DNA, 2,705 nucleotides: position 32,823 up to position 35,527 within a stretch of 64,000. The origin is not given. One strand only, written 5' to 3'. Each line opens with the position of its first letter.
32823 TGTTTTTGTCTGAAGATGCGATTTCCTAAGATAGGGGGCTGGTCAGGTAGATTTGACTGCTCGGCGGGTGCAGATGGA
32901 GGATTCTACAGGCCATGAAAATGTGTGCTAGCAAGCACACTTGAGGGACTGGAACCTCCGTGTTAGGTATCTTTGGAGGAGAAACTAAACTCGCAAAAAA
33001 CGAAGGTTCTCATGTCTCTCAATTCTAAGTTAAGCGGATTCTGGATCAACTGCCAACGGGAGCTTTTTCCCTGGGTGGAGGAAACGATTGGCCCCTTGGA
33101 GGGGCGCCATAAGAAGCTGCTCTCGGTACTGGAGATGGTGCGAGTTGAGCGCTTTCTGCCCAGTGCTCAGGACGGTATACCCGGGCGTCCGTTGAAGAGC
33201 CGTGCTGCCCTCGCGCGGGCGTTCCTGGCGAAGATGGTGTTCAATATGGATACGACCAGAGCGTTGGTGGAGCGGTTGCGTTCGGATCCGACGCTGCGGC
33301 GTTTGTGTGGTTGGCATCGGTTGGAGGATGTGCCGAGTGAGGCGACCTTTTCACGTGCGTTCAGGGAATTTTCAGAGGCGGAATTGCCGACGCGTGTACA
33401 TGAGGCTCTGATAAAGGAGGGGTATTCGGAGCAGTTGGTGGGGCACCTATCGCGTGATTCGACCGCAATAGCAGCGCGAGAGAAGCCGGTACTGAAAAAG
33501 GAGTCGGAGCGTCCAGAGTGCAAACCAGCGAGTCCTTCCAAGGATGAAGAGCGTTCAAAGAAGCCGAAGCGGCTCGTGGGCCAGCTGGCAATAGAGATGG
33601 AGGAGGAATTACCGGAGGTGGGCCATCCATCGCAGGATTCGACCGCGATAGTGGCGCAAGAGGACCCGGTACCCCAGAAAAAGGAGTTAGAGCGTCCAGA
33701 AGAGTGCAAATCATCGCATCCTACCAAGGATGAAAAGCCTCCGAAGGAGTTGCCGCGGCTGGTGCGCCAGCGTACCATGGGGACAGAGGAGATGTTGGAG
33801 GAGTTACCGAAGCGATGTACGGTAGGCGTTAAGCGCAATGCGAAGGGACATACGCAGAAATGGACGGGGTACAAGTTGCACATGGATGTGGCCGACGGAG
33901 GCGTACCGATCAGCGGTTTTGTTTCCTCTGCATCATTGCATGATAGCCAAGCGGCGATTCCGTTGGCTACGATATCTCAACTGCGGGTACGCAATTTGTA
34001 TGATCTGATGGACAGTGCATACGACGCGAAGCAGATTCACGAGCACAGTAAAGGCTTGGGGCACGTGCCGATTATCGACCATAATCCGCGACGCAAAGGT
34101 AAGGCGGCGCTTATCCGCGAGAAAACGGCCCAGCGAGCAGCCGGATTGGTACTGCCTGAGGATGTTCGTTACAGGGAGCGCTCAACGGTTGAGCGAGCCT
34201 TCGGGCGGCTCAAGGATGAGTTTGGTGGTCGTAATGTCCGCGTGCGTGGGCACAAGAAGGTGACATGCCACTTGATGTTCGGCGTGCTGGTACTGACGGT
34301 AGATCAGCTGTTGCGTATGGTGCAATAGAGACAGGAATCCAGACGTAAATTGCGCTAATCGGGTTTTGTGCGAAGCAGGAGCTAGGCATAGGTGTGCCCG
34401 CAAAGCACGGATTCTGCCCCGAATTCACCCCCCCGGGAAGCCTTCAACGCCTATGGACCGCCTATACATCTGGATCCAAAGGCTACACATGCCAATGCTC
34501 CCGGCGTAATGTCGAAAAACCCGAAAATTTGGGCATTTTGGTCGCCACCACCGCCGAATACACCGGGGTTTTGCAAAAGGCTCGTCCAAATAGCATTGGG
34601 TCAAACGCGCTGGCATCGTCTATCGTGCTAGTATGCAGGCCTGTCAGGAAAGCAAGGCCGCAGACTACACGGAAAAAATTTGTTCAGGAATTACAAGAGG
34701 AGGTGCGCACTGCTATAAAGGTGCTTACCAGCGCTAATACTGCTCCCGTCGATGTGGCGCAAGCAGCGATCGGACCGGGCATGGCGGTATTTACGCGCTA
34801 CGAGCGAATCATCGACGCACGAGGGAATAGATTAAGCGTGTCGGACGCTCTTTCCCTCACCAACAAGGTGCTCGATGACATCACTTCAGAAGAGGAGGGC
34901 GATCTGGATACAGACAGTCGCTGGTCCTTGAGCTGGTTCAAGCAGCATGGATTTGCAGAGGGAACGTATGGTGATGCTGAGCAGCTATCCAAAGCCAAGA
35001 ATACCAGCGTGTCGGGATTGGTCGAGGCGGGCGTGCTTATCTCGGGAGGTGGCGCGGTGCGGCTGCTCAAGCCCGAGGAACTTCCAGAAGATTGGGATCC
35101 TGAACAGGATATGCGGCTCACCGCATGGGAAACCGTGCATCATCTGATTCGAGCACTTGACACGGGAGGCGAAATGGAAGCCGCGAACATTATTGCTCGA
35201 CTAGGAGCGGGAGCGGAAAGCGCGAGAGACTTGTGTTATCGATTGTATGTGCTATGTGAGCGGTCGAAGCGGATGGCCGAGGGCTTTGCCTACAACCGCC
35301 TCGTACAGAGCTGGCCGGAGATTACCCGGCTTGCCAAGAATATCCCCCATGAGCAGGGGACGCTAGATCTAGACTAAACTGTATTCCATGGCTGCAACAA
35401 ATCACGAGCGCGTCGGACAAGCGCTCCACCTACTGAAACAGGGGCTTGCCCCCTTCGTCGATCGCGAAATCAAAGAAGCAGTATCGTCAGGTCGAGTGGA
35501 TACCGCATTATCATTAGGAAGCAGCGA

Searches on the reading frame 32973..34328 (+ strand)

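Call 11: search_protein_families(library=pfam, proteins=[window:32973-34328:+], max_evalue=0.001)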
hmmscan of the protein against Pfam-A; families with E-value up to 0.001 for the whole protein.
window:32973-34328:+ (451 aa): 3 families
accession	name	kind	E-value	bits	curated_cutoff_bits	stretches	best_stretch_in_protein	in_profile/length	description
PF01609.27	DDE_Tnp_1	-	6.4e-16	59.1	23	1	288-441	25-198/200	Transposase DDE domain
PF05598.16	DUF772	-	4.8e-12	46.2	23.1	1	71-135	1-66/74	Transposase domain (DUF772)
PF13751.12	DDE_Tnp_1_6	-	1.4e-06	29.1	25.1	1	398-445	75-123/125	Transposase DDE domain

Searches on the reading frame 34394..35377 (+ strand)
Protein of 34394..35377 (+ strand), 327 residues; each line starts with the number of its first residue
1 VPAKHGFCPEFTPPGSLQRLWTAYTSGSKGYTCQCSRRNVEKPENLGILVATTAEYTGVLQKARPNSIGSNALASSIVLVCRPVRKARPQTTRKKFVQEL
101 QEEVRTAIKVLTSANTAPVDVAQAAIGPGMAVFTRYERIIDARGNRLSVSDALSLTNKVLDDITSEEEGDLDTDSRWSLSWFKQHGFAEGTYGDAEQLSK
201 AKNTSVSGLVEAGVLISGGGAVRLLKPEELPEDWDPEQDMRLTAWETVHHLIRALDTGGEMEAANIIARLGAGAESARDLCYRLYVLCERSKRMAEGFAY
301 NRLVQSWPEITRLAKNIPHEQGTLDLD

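Call 11: search_protein_families(library=pfam, proteins=[window:34394-35377:+], max_evalue=0.001)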
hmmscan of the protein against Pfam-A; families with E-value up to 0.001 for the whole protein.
window:34394-35377:+ (327 aa): 0 families

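Call 106: search_protein_families(library=padloc, proteins=[window:34394-35377:+], max_evalue=0.00001)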
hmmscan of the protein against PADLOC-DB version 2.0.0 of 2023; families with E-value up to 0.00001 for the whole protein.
window:34394-35377:+ (327 aa): 2 families
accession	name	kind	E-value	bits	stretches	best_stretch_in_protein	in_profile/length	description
PDLC00660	HmaB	-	1.9e-93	312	1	62-325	702-964/967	DNA-adenine methylase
PDLC00661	HmaB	-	1.2e-86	289.5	1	62-323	702-968/973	DNA-adenine methylase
